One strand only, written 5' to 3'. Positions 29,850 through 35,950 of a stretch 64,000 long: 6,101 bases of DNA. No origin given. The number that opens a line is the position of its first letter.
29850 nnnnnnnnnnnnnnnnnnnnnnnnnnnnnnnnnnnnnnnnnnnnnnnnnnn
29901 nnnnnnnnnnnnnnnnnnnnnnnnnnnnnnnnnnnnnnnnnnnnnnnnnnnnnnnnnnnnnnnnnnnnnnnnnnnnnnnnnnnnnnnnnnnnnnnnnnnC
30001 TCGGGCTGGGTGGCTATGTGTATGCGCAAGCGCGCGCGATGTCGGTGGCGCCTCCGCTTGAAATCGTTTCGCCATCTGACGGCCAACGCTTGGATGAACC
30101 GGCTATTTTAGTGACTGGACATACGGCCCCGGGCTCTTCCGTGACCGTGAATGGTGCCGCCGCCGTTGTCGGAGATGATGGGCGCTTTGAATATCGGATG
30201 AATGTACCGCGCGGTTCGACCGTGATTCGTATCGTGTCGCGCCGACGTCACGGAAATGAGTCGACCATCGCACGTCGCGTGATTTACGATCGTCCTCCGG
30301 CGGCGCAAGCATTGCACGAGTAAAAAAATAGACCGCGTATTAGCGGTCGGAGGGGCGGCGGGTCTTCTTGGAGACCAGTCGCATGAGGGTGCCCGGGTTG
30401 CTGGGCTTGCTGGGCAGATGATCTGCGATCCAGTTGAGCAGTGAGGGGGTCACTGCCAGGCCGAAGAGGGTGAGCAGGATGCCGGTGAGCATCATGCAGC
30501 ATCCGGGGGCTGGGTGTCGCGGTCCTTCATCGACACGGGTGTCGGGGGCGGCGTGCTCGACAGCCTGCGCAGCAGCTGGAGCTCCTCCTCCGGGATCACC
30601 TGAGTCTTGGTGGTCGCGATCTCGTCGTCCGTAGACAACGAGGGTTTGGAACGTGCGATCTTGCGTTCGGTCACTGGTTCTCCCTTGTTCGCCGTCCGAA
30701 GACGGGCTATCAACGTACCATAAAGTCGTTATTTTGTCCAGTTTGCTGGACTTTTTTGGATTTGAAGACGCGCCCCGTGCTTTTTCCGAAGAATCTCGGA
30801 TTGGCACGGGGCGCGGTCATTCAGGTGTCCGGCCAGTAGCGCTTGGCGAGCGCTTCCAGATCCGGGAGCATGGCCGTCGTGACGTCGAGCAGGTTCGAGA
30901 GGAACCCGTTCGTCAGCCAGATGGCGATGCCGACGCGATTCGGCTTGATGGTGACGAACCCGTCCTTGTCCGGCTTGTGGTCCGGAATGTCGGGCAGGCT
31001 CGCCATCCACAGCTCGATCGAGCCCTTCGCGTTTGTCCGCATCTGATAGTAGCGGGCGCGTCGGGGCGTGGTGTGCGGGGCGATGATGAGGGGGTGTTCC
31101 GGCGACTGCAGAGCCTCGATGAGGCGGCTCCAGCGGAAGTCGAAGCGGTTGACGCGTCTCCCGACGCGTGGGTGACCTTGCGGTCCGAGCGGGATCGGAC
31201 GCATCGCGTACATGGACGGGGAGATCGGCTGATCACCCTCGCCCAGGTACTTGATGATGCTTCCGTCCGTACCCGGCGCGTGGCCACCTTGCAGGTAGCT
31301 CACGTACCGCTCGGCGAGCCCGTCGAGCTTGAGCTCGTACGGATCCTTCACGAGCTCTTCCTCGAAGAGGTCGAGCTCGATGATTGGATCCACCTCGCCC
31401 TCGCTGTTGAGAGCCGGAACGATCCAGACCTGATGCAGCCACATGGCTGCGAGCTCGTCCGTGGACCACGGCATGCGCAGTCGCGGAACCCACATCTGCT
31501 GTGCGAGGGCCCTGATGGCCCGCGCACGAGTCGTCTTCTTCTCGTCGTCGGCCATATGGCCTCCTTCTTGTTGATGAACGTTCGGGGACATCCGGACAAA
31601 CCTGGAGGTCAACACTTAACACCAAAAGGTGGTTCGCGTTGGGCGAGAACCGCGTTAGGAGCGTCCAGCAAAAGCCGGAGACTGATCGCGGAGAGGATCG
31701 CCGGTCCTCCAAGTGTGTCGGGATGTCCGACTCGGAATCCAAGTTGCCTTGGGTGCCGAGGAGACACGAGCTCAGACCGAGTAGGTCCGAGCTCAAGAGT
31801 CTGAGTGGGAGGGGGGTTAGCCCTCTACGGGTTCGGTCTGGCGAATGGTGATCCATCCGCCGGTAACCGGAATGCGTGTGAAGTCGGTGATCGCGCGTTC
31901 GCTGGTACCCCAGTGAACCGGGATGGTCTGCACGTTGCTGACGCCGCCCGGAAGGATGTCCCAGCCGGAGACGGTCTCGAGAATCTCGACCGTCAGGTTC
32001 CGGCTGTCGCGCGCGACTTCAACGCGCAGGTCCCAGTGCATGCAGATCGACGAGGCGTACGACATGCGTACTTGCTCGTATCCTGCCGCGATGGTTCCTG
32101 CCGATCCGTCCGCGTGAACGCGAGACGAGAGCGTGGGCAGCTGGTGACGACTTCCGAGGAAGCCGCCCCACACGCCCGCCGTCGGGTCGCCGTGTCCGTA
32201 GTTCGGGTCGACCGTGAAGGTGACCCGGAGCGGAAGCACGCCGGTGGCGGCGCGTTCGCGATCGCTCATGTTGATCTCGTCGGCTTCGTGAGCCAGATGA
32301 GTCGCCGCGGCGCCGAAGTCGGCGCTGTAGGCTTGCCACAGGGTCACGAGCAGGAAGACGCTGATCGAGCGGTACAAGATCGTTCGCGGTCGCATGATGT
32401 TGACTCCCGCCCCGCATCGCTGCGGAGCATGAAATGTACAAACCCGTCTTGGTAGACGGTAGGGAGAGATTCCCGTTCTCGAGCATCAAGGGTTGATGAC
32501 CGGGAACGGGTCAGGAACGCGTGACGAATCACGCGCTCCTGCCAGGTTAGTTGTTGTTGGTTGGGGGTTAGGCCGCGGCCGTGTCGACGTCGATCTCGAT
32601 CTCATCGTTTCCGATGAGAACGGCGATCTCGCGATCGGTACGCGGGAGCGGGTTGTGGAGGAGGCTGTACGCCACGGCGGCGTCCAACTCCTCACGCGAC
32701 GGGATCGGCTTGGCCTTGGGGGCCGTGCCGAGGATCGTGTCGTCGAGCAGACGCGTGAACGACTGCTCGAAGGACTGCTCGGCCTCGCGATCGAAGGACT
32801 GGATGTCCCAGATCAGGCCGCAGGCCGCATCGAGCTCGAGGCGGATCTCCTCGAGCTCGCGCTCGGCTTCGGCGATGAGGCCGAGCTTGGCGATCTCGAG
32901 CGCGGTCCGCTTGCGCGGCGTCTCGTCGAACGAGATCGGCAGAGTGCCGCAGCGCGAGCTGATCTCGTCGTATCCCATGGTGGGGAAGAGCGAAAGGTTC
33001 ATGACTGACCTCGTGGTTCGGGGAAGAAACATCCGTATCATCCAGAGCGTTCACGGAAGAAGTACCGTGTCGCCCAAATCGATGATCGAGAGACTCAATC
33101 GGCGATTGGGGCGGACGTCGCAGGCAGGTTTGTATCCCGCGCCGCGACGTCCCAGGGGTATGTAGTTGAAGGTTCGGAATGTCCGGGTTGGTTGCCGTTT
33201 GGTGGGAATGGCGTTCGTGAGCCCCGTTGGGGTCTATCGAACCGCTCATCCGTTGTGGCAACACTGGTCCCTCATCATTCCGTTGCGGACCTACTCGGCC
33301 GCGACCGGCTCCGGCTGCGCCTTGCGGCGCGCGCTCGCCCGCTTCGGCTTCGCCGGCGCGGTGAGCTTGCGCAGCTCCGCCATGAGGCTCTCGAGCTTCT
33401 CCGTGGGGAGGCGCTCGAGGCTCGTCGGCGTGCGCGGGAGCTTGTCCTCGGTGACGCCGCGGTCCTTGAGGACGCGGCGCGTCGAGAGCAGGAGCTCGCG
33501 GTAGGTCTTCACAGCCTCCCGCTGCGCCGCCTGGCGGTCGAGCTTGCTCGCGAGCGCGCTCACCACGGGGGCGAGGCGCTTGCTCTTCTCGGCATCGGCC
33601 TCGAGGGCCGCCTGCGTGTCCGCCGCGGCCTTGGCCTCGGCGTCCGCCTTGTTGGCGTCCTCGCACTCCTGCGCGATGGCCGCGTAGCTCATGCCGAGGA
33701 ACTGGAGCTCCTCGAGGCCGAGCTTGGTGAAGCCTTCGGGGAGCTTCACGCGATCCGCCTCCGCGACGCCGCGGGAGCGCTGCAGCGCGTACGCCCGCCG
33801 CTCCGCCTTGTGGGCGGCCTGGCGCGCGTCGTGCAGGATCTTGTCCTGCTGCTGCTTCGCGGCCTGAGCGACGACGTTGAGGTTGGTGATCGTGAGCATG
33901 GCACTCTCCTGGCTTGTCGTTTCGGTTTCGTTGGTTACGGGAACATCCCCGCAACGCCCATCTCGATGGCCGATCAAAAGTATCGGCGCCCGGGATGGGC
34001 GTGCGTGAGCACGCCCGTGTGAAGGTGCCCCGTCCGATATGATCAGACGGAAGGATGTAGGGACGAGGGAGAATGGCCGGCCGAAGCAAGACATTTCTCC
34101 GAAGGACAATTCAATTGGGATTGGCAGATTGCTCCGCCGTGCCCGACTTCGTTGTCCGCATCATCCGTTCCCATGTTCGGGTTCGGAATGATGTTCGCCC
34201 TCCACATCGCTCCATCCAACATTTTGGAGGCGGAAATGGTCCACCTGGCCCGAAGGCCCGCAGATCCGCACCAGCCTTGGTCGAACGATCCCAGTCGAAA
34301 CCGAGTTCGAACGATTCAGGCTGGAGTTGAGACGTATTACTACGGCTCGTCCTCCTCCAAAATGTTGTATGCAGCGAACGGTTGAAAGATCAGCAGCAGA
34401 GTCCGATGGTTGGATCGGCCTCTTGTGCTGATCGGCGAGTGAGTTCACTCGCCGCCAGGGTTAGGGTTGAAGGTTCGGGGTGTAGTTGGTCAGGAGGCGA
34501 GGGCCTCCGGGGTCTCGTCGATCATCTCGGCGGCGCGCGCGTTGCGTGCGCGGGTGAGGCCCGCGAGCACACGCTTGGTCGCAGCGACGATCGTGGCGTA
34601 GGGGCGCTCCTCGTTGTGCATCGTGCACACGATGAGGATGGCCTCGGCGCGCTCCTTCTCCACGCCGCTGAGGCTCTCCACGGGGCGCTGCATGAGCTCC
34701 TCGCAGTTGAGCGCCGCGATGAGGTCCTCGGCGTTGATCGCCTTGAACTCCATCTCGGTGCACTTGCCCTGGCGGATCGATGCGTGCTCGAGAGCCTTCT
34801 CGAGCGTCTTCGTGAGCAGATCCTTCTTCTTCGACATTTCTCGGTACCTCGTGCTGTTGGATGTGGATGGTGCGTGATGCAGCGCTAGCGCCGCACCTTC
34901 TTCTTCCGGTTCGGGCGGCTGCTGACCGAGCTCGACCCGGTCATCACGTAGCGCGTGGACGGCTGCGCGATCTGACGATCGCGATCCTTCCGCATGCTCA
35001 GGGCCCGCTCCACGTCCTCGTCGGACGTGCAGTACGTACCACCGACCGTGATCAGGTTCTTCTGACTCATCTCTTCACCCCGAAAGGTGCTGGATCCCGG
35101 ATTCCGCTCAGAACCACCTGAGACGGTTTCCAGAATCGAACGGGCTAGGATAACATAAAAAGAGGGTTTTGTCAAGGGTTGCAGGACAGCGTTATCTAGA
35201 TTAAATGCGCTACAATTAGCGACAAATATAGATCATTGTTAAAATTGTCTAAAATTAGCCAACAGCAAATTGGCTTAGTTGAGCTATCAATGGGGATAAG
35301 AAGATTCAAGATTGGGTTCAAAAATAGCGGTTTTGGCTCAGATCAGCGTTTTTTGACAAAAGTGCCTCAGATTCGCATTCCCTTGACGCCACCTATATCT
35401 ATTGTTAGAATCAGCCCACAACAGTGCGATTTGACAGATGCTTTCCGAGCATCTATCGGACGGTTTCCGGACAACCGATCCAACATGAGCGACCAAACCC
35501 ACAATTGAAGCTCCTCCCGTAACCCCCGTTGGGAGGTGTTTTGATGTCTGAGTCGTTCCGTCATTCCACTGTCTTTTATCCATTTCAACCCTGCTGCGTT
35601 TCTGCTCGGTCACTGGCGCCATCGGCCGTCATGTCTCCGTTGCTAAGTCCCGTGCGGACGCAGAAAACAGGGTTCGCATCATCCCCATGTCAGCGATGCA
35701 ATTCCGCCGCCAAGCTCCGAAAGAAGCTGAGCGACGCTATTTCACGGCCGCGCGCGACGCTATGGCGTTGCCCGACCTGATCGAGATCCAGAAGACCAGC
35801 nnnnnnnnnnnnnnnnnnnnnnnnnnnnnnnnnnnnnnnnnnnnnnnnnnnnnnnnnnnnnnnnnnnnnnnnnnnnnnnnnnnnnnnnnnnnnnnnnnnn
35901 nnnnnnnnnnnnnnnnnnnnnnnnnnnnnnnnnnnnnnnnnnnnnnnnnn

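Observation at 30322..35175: Eight-gene, single-strand ORFan island between rodZ-like and rpoB: best candidate for an undescribed system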

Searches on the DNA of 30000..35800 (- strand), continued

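Call 75: search_with_rna_model(model_id=R2, sources=[window, L002, L006, L007, L008, L009, L010, L011, L013, L030, L032], max_evalue=1e-9, make_alignment=true)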
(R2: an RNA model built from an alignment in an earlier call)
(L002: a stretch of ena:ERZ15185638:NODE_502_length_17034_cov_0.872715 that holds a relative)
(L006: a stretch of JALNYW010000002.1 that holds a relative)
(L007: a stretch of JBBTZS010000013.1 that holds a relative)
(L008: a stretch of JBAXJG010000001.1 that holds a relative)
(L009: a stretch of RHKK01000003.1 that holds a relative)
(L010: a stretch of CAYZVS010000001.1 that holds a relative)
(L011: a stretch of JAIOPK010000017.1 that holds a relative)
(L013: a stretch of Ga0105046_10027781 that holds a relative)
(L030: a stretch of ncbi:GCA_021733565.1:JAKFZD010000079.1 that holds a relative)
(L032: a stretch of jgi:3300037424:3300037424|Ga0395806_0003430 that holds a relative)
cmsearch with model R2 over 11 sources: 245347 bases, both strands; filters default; matches with E-value up to 1e-9: 11.
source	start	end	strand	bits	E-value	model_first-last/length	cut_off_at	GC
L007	11974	12135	-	171.7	3.7e-44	1-161/161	no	0.64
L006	12192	12352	-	166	1.3e-42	1-161/161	no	0.65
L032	11030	11191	+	164.3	3.7e-42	1-161/161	no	0.57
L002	4229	4387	+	157.5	2.5e-40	1-161/161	no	0.6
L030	11067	11227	+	156.4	5.1e-40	1-161/161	no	0.61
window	31576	31735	-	152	7.9e-39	1-161/161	no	0.59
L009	12290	12451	-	149.7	3.5e-38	1-161/161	no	0.64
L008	11895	12049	-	134.3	4.9e-34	1-161/161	no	0.58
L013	2947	3111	+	59.8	6.8e-14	1-161/161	no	0.55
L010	14045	14208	-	59.4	8.9e-14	1-161/161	no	0.54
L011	13938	14096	-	51.8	9.9e-12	1-161/161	no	0.57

Alignment A16: 11 matches aligned to the model, 182 columns, each read 5' to 3' on its own strand. Consensus structure (alignment columns), stored with it:
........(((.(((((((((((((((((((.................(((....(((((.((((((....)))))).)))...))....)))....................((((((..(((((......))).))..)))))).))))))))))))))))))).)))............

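Call 83: search_with_rna_model(model_id=R1, sources=[L034, L035, L036, L037, L038, L039], max_evalue=1)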
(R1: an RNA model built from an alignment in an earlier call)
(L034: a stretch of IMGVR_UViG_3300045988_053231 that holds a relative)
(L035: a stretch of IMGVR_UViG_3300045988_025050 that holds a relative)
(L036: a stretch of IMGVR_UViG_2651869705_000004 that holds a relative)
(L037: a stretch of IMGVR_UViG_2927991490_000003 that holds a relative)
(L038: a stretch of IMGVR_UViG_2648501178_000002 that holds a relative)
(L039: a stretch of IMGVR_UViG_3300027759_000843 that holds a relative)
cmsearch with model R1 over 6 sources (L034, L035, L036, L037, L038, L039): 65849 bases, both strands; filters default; matches with E-value up to 1: 0.
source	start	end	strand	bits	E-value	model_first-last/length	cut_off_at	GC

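Call 84: search_with_rna_model(model_id=R2, sources=[L034, L035, L036, L037, L038, L039], max_evalue=1)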
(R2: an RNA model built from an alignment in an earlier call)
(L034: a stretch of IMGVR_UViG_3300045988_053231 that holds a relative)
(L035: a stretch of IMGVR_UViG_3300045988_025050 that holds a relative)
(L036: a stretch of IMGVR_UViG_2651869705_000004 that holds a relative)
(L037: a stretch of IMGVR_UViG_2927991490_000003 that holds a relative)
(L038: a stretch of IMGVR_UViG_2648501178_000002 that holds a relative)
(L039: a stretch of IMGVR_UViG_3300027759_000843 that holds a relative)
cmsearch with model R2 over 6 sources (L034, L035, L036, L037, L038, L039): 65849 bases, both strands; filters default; matches with E-value up to 1: 0.
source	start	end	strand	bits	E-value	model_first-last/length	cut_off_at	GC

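Call 85: search_dna_similar(query=window:30322-35175:-, collection=phages, mode=distant, max_rows=5)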
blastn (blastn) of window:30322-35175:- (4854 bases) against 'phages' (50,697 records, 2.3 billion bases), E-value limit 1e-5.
No match.

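Call 86: search_dna_similar(query=window:30322-35175:-, collection=plasmids, mode=distant, max_rows=5)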
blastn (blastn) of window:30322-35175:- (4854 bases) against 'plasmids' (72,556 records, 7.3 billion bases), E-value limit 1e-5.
No match.
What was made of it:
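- Tried and rejected: Blastn of the island against phages and plasmids found no match (calls 85, 86).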
